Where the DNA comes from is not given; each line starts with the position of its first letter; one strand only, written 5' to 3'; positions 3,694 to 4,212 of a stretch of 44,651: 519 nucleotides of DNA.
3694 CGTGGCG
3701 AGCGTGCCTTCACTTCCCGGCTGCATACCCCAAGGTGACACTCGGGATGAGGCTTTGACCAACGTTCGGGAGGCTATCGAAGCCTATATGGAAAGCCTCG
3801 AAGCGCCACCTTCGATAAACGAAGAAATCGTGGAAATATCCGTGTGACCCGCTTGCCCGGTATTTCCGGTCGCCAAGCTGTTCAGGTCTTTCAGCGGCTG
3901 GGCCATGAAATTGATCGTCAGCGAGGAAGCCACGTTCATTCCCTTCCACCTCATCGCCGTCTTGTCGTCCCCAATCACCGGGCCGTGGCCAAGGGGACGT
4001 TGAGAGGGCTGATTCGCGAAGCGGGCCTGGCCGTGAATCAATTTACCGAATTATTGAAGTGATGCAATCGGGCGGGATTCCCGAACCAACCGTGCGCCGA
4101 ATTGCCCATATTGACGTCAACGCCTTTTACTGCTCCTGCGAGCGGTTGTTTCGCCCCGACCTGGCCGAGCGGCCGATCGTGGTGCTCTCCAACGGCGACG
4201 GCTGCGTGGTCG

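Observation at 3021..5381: hicB-hicA toxin-antitoxin pair inserted inside, and translationally coupled to, a umuD-umuC operon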

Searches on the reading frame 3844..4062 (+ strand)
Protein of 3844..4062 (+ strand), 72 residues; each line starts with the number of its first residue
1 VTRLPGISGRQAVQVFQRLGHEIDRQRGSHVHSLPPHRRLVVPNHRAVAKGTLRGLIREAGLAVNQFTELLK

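Call 3: search_protein_families(library=pfam, proteins=[window:3844-4062:+], max_evalue=0.01)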
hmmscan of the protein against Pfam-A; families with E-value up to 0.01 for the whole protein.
window:3844-4062:+ (72 aa): 1 family
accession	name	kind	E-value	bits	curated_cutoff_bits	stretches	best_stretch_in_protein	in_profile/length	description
PF07927.17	HicA_toxin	-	7.4e-12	45.6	27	1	9-62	1-58/58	HicA toxin of bacterial toxin-antitoxin,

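Call 6: find_encoding_contigs(protein=window:3844-4062:+, flank=6000, max_places=10)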
Protein window:3844-4062:+ (72 aa): no gene with exactly this product is on record in the collection.

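Call 7: find_homologous_proteins(query=window:3844-4062:+, max_evalue=0.00001)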
Query window:3844-4062:+ (72 aa): 284 proteins with E <= 0.00001 among 292 candidates; the best 120 are listed.
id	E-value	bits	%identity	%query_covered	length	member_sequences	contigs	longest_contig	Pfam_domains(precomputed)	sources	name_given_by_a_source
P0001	1.3e-39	150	100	100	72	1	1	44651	PF07927.18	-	-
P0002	7.5e-24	101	65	100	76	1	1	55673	PF07927.18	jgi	-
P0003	3.1e-23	99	68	99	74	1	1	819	PF07927.18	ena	-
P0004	3.1e-23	99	66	99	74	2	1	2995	PF07927.18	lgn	-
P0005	3.1e-23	99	68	100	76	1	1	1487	PF07927.18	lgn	-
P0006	3.2e-23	99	68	99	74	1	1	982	PF07927.18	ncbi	-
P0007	3.9e-23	98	69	99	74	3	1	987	PF07927.18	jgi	-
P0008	4.1e-23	98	66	99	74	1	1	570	PF07927.18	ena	-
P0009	4.2e-23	98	68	99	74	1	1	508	PF07927.18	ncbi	-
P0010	4.4e-23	98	68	99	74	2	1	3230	PF07927.18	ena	-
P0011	4.5e-23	98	65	99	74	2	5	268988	PF07927.18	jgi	jgi:predicted RNA binding protein YcfA (HicA-like mRNA interferase family)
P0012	5.2e-23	98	68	99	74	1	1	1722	PF07927.18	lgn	-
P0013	6.5e-23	98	69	93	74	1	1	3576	PF07927.18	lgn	-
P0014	6.6e-23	98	65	100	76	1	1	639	PF07927.18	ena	-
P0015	8.9e-23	97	67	96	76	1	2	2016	PF07927.18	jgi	jgi:predicted RNA binding protein YcfA (HicA-like mRNA interferase family)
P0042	7.7e-22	94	66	99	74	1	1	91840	PF07927.18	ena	-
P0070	3.8e-21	92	62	99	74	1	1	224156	PF07927.18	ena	-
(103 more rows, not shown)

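Call 13: find_encoding_contigs(protein=P0002, flank=5000, max_places=4)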
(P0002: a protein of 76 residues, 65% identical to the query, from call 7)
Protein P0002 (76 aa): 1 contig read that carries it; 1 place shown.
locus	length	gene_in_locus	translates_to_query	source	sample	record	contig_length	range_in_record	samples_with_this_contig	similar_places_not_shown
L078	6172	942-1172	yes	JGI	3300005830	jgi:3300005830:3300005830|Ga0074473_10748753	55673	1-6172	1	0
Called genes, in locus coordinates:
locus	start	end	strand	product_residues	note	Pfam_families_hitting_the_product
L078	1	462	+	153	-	?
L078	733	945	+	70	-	PF15919:HicB_lk_antitox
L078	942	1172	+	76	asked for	PF07927:HicA_toxin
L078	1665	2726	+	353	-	PF04909:Amidohydro_2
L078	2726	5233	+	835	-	PF02515:CoA_transf_3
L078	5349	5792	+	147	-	PF12172:zf-ChsH2, PF01796:OB_ChsH2_C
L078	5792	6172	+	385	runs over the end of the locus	PF22691:Thiolase_C_1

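Call 31: search_solved_structures(query=window:3844-4062:+, max_evalue=0.01, show_alignments=2)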
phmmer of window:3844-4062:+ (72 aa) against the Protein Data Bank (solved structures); distinct sequences matched with E-value up to 0.01: 1.
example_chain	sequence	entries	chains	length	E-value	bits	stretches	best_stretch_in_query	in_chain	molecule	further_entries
1whz_A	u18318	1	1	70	0.00057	23.5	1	13-68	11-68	Hypothetical protein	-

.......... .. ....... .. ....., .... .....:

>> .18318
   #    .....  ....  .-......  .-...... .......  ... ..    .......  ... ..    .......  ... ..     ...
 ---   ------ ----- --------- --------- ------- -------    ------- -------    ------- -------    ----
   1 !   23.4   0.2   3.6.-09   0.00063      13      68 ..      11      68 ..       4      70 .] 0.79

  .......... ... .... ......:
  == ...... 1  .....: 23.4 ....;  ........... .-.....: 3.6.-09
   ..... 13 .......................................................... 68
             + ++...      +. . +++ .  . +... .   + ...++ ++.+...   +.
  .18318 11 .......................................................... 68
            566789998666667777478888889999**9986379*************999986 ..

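Call 52: search_protein_families(library=pfam, proteins=[L078:733-945:+], max_evalue=0.01)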
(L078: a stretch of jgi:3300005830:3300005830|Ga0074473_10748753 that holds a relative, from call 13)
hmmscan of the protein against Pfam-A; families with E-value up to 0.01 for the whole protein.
L078:733-945:+ (70 aa): 2 families
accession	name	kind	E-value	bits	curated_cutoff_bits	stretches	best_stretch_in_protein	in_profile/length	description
PF15919.11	HicB_lk_antitox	-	6.2e-12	46.2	27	1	3-60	1-58/123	HicB_like antitoxin of bacterial toxin-antitoxin system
PF21748.3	UPF0150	-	4.4e-05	23.8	27.3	1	10-47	16-53/64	UPF0150-like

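Call 64: find_encoding_contigs(protein=P0011, flank=2500, max_places=4)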
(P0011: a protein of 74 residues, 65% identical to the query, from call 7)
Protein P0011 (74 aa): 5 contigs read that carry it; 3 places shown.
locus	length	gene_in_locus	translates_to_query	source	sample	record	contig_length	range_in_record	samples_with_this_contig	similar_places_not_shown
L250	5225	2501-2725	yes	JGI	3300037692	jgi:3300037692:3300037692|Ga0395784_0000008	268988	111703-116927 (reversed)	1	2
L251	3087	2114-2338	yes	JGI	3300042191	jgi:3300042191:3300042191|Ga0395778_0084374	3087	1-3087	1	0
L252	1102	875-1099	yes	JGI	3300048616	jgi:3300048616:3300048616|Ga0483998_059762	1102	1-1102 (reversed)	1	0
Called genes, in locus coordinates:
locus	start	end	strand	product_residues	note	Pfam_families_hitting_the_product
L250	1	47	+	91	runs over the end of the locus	-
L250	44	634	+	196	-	-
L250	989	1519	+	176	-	PF01872:RibD_C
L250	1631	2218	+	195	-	PF04978:MST (faint), PF12867:DinB_2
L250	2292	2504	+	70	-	PF15919:HicB_lk_antitox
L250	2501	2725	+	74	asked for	PF07927:HicA_toxin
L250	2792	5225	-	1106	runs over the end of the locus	PF13088:BNR_2 (faint), PF02012:BNR (faint), PF15902:Sortilin-Vps10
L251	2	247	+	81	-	?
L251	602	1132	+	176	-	PF01872:RibD_C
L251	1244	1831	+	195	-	PF04978:MST (faint), PF12867:DinB_2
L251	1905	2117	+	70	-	PF15919:HicB_lk_antitox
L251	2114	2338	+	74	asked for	PF07927:HicA_toxin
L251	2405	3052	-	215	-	-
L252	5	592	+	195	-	PF04978:MST (faint), PF12867:DinB_2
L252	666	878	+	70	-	PF15919:HicB_lk_antitox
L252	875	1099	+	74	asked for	PF07927:HicA_toxin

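Call 65: find_encoding_contigs(protein=P0042, flank=2500, max_places=3)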
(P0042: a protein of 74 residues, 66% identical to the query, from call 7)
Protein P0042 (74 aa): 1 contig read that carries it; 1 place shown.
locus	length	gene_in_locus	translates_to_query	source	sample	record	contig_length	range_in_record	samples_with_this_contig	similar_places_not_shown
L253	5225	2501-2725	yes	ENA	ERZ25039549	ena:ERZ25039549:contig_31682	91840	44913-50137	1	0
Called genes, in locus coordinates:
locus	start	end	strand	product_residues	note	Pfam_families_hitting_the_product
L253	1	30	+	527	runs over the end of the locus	PF03687:UPF0164 (weak), PF03349:Toluene_X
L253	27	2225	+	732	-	PF08308:PEGA, PF00069:Pkinase, PF07714:PK_Tyr_Ser-Thr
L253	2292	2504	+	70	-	PF15919:HicB_lk_antitox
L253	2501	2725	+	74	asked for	PF07927:HicA_toxin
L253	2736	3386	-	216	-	PF11954:DUF3471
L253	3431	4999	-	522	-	-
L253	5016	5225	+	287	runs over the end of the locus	PF00574:CLP_protease, PF25145:NfeD1b_N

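Call 66: find_encoding_contigs(protein=P0070, flank=2500, max_places=3)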
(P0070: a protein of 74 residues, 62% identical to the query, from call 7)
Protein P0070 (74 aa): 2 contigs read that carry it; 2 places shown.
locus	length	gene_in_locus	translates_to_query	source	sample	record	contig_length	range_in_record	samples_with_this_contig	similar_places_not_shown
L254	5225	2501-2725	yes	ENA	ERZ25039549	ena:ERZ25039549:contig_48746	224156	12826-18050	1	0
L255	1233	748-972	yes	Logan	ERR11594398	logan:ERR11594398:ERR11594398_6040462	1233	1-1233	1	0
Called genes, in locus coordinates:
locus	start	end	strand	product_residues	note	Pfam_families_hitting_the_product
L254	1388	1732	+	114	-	PF00005:ABC_tran (weak)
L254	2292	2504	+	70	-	PF15919:HicB_lk_antitox, PF21748:UPF0150 (weak)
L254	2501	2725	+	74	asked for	PF07927:HicA_toxin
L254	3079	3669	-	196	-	-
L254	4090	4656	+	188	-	-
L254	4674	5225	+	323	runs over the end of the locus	-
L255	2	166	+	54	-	?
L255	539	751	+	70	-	PF15919:HicB_lk_antitox, PF21748:UPF0150 (weak)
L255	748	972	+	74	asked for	PF07927:HicA_toxin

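Call 83: search_protein_families(library=ncbifam, proteins=[window:3844-4062:+], max_evalue=0.01)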
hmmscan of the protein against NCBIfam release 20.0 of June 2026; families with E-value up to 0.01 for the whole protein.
window:3844-4062:+ (72 aa): 0 families
